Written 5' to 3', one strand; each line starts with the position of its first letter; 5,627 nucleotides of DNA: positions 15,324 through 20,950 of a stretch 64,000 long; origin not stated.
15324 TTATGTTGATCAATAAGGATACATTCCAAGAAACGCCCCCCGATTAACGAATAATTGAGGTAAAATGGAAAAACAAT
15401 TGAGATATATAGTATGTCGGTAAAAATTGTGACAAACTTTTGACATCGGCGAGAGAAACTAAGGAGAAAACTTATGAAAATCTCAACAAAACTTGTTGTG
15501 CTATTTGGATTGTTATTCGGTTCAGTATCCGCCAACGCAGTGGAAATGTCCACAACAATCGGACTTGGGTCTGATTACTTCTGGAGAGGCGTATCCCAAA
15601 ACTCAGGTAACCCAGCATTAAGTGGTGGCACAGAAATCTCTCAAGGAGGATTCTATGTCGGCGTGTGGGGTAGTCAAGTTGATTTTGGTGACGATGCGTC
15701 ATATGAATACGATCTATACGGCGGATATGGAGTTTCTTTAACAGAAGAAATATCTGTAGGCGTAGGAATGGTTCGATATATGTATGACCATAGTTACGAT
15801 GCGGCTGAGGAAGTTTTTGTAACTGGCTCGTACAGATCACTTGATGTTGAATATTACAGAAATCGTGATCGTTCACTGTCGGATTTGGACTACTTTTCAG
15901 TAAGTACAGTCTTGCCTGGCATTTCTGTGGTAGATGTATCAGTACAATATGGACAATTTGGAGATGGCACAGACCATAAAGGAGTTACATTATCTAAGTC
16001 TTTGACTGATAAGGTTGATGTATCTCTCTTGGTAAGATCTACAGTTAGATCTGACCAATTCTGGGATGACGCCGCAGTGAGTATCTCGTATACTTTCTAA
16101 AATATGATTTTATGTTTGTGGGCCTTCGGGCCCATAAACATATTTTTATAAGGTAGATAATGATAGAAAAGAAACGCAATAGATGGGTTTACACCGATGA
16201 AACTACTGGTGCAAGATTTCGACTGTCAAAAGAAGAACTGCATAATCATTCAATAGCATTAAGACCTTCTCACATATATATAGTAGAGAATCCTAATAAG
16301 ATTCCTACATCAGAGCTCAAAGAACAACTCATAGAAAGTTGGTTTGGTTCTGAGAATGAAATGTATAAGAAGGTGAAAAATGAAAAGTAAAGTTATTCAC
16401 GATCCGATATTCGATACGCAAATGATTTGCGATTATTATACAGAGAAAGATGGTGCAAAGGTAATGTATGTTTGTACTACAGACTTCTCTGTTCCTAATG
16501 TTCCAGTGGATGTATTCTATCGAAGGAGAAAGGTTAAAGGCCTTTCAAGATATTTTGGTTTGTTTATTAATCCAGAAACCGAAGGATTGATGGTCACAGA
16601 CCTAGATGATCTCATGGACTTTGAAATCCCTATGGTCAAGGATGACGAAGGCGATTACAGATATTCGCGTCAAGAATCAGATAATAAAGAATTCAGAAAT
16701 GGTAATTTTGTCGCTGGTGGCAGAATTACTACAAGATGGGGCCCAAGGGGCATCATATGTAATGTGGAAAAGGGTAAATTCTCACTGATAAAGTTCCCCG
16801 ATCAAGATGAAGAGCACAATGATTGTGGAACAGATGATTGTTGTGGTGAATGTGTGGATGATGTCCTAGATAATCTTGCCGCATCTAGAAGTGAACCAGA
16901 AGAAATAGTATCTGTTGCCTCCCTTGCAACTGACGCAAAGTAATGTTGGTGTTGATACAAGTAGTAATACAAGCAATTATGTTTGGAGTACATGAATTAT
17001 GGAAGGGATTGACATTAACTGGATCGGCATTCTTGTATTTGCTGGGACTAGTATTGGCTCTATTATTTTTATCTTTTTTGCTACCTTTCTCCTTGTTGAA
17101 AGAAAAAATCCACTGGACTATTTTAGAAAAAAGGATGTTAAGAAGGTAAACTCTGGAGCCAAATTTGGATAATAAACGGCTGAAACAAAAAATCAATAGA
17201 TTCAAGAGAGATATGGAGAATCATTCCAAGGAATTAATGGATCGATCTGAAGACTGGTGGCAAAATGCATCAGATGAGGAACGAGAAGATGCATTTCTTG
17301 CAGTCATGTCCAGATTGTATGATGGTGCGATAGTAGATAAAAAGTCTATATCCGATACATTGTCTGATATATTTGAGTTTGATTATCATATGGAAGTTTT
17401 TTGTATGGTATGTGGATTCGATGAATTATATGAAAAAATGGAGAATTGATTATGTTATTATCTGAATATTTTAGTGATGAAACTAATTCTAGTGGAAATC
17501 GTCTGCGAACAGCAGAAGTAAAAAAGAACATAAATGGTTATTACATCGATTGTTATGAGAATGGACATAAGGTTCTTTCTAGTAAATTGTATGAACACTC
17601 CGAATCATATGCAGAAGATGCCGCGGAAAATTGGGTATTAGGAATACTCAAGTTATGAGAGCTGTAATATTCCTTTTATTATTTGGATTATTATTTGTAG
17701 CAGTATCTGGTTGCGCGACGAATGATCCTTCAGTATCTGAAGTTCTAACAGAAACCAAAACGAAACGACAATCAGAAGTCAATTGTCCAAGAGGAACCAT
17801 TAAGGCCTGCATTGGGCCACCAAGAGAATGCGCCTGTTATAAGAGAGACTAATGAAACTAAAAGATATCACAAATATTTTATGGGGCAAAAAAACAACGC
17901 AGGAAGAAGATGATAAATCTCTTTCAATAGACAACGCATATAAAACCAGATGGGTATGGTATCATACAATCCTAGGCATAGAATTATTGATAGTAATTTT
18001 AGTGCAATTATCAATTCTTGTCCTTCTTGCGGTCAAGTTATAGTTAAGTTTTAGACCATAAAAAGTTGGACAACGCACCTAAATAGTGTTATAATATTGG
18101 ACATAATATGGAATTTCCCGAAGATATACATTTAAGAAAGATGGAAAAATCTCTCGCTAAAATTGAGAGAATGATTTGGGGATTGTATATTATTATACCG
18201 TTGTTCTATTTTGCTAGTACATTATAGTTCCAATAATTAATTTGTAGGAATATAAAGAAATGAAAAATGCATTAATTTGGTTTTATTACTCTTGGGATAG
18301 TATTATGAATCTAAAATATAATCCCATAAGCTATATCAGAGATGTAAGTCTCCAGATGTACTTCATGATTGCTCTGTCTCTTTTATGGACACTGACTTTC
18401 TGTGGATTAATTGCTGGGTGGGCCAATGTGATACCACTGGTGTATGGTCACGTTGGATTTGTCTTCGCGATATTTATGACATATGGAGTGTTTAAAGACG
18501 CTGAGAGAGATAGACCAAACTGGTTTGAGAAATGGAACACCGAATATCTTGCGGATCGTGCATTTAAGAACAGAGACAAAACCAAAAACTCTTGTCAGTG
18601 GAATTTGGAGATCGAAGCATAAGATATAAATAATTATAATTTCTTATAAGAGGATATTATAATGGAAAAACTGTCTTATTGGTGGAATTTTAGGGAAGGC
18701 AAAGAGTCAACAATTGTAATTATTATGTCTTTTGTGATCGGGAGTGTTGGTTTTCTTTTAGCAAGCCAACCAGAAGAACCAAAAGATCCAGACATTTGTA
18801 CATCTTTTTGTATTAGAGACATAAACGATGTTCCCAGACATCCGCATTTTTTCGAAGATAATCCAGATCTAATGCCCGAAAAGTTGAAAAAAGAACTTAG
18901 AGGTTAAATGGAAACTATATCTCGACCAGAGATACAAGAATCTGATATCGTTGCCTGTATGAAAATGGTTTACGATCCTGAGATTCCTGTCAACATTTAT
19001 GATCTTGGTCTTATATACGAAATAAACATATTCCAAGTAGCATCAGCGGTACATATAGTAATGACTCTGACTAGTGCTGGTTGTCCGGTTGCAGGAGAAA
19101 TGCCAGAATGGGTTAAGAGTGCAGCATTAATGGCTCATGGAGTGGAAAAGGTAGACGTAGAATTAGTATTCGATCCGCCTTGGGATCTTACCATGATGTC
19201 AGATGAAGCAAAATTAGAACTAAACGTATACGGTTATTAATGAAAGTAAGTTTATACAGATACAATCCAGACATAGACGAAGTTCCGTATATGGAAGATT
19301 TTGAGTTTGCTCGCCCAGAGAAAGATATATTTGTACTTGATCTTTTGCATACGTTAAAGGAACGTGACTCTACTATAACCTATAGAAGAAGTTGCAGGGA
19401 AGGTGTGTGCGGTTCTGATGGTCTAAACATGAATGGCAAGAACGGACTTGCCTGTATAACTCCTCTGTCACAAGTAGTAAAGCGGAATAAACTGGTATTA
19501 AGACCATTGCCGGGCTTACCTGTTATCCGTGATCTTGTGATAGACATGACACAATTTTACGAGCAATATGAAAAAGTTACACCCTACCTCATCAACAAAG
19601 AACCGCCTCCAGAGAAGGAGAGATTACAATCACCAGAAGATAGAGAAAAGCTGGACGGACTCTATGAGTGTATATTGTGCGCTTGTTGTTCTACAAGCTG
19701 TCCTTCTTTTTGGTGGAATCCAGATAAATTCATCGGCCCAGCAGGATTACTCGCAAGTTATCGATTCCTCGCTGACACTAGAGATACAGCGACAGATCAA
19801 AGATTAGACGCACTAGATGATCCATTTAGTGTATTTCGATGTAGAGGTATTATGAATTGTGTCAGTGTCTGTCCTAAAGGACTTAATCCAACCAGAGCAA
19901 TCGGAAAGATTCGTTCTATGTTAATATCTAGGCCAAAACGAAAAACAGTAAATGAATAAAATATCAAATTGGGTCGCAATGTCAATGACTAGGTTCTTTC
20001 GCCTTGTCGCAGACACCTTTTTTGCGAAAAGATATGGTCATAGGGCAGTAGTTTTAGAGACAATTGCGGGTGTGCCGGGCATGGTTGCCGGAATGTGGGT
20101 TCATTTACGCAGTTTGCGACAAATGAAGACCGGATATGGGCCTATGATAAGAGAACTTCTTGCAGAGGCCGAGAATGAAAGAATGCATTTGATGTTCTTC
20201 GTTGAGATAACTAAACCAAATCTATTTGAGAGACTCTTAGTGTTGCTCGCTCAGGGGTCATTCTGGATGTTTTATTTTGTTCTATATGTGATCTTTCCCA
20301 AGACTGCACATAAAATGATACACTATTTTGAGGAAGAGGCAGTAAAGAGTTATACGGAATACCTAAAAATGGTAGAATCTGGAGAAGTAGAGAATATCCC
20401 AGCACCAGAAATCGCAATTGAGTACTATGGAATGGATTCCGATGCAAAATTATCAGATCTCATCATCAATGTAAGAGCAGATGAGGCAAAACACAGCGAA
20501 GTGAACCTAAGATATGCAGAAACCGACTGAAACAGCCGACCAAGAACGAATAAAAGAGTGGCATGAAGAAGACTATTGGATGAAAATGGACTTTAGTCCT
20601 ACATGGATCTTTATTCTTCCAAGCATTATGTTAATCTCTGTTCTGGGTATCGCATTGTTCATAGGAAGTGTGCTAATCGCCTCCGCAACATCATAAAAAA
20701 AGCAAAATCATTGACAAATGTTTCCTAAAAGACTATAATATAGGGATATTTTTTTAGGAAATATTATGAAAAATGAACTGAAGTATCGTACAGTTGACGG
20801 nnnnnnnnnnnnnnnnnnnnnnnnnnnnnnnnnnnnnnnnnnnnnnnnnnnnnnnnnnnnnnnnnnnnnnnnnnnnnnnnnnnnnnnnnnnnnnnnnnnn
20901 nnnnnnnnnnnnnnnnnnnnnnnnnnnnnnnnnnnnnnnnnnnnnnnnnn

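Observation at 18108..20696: Phage respiratory module: sufT-sdhB-alternative oxidase flanked by small membrane proteins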

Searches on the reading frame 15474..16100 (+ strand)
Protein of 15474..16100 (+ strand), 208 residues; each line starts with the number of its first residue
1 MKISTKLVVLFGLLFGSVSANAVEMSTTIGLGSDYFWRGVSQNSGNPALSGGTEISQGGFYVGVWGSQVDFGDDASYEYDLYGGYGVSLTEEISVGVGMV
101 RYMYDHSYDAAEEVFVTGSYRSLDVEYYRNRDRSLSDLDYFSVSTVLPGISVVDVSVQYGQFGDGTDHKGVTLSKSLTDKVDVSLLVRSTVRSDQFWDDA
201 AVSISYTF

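Call 8: search_protein_families(library=phrogs, proteins=[window:15474-16100:+], max_evalue=0.001)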
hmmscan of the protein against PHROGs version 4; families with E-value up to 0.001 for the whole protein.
window:15474-16100:+ (208 aa): 0 families

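Call 77: search_protein_families(library=pfam, proteins=[window:15474-16100:+], max_evalue=0.001)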
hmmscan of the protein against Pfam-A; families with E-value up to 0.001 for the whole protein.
window:15474-16100:+ (208 aa): 1 family
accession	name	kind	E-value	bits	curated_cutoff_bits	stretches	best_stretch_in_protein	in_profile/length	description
PF09694.16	Gcw_chp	-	2e-17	64.4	24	1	20-113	5-102/230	Bacterial protein of unknown function (Gcw_chp)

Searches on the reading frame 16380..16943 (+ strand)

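Call 8: search_protein_families(library=phrogs, proteins=[window:16380-16943:+], max_evalue=0.001)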
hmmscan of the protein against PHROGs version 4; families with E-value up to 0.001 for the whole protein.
window:16380-16943:+ (187 aa): 1 family
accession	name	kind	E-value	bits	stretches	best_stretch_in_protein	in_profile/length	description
phrog_12504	-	unknown function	1.7e-06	29.5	1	27-115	14-103/137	-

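Call 77: search_protein_families(library=pfam, proteins=[window:16380-16943:+], max_evalue=0.001)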
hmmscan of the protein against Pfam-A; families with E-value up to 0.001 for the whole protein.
window:16380-16943:+ (187 aa): 0 families

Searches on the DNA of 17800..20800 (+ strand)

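Call 9: search_dna_similar(query=window:17800-20800:+, collection=phages, mode=distant, max_rows=20)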
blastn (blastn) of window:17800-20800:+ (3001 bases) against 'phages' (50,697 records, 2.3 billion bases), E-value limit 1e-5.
Records with a match: 4; places in all: 4; records where one place covers at least 80% of the query: 0.
Best place of each record, by identity: 60-80% 4.
By first word of the organism name: Acinetobacter 2; Phage 1; Salmonella 1.
By host as written in the record: - 3; Salmonella enterica subsp. enterica serovar Kentucky 1.
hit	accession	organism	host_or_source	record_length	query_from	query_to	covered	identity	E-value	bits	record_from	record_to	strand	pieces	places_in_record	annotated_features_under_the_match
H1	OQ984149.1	Phage C48C1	-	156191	1441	2112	22%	68.1%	1e-56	229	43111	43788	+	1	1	hypothetical protein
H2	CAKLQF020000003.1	Acinetobacter phage MD-2021a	not known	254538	1593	2123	18%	66.4%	2e-29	139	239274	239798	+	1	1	sdhB: succinate dehydrogenase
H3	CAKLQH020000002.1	Acinetobacter phage MD-2021a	not known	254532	1593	2123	18%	66.4%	2e-29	139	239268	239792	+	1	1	sdhB: succinate dehydrogenase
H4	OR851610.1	Salmonella phage S.Kent 1-2-1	Salmonella enterica subsp. enterica ...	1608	1594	2105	17%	66.4%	2e-29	138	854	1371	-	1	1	record has no annotation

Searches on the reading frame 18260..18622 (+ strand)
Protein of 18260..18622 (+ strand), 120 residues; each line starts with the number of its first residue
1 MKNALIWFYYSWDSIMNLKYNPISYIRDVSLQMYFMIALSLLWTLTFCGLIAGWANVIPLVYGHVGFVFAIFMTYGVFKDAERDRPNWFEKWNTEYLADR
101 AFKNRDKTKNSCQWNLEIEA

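Call 3: search_protein_families(library=pfam, proteins=[window:18260-18622:+], max_evalue=0.01)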
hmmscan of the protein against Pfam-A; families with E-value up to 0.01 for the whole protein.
window:18260-18622:+ (120 aa): 0 families

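Call 4: search_protein_families(library=ncbifam, proteins=[window:18260-18622:+], max_evalue=0.01)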
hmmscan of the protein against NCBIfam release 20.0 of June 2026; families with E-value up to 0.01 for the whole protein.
window:18260-18622:+ (120 aa): 0 families

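Call 8: search_protein_families(library=phrogs, proteins=[window:18260-18622:+], max_evalue=0.001)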
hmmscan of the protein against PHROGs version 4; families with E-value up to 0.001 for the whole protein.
window:18260-18622:+ (120 aa): 0 families

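Call 36: search_dna_similar(query=window:18260-18622:+, collection=phages, mode=protein, max_rows=40, max_evalue=0.001)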
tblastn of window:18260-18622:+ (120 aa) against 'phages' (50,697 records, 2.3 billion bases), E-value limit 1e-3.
Records with a match: 4; places in all: 4; records where one place covers at least 80% of the query: 0.
Best place of each record, by identity: <60% 4.
By first word of the organism name: Methylophilales 4.
By host as written in the record: Methylophilales_sp._H5P1 4.
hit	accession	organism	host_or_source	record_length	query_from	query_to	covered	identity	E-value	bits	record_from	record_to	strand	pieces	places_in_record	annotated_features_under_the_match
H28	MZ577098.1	Methylophilales phage Melnitz-3 EXVC039M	Methylophilales_sp._H5P1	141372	7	84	65%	33.8%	4e-4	44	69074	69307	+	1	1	hypothetical protein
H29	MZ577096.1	Methylophilales phage Melnitz-2 EXVC040M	Methylophilales_sp._H5P1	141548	7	84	65%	33.8%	4e-4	44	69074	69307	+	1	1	hypothetical protein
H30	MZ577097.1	Methylophilales phage Melnitz EXVC044M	Methylophilales_sp._H5P1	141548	7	84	65%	33.8%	4e-4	44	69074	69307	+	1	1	hypothetical protein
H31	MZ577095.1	Methylophilales phage Melnitz-1 EXVC043M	Methylophilales_sp._H5P1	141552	7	84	65%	33.8%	4e-4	44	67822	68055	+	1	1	hypothetical protein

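Call 81: predict_structure(alignment_id=A1)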
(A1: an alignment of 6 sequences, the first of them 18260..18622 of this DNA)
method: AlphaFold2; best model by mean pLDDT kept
length: 120 residues; sequences in the alignment: 6
mean_pLDDT: 66.0   pTM: 0.47
mean pLDDT of the five models: 66.0, 58.7, 57.5, 55.0, 52.2
residues with pLDDT >= 90: 0; 70-90: 58; 50-70: 40; < 50: 22
segments of 3 or more residues with pLDDT < 50: 95-97, 104-120
pLDDT, mean of each block of 10 residues (from residue 1): 75 69 70 80 77 65 76 79 62 50 48 40
secondary structure, 60 per line:
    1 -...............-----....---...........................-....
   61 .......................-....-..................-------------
elements in order: H2-16 H22-25 H29-55 H57-83 H85-88 H90-107

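Call 85: search_protein_representatives(alignment_id=A1)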
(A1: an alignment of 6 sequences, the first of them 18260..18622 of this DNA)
Query: 6 sequences, 110 profile positions. Proteins with E-value up to 0.001 (for the whole library): 324; up to 1e-10: 85; up to 1e-30: 2. The best 150 are listed.
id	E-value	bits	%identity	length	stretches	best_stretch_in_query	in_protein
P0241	6.3e-35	135.8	-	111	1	1-110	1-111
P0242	8.6e-31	122.5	-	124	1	4-110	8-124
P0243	1.4e-29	118.6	-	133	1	5-110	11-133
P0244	1.3e-27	112.3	-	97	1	1-76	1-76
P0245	2.9e-27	111.2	-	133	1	3-110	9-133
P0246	3.3e-24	101.3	-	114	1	1-109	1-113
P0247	1.2e-23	99.5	-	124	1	6-86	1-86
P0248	2.6e-23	98.4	-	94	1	1-71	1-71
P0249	2.8e-23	98.3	-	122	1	2-110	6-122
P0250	3.6e-23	98.0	-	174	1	4-85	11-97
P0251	9.0e-23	96.7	-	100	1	1-96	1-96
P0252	4.0e-22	94.6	-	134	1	1-83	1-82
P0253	4.8e-22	94.4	-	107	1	3-94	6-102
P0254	7.3e-22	93.8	-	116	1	2-93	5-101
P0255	3.0e-20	88.6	-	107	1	2-95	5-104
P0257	6.2e-20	87.6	-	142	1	2-89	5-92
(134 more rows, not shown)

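Call 86: find_encoding_contigs(protein=P0250, flank=6000, max_places=2)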
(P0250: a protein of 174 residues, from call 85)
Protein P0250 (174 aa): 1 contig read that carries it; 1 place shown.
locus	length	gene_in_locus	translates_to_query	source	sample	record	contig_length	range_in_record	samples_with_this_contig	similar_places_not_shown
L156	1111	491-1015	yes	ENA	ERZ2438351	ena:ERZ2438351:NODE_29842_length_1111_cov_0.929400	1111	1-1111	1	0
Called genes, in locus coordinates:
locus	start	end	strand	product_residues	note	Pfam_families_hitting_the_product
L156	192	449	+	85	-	-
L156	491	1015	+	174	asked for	-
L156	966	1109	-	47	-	?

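Call 87: find_encoding_contigs(protein=P0257, flank=6000, max_places=2)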
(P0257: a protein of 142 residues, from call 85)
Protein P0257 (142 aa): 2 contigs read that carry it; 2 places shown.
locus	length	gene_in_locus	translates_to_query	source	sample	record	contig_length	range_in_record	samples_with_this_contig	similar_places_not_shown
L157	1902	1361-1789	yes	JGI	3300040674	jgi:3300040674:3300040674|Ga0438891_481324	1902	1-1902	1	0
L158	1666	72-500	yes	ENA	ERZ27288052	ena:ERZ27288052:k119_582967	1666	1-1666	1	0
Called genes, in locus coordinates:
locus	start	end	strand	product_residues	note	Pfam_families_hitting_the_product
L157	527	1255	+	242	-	-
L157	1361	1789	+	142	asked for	-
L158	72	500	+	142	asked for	-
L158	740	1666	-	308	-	?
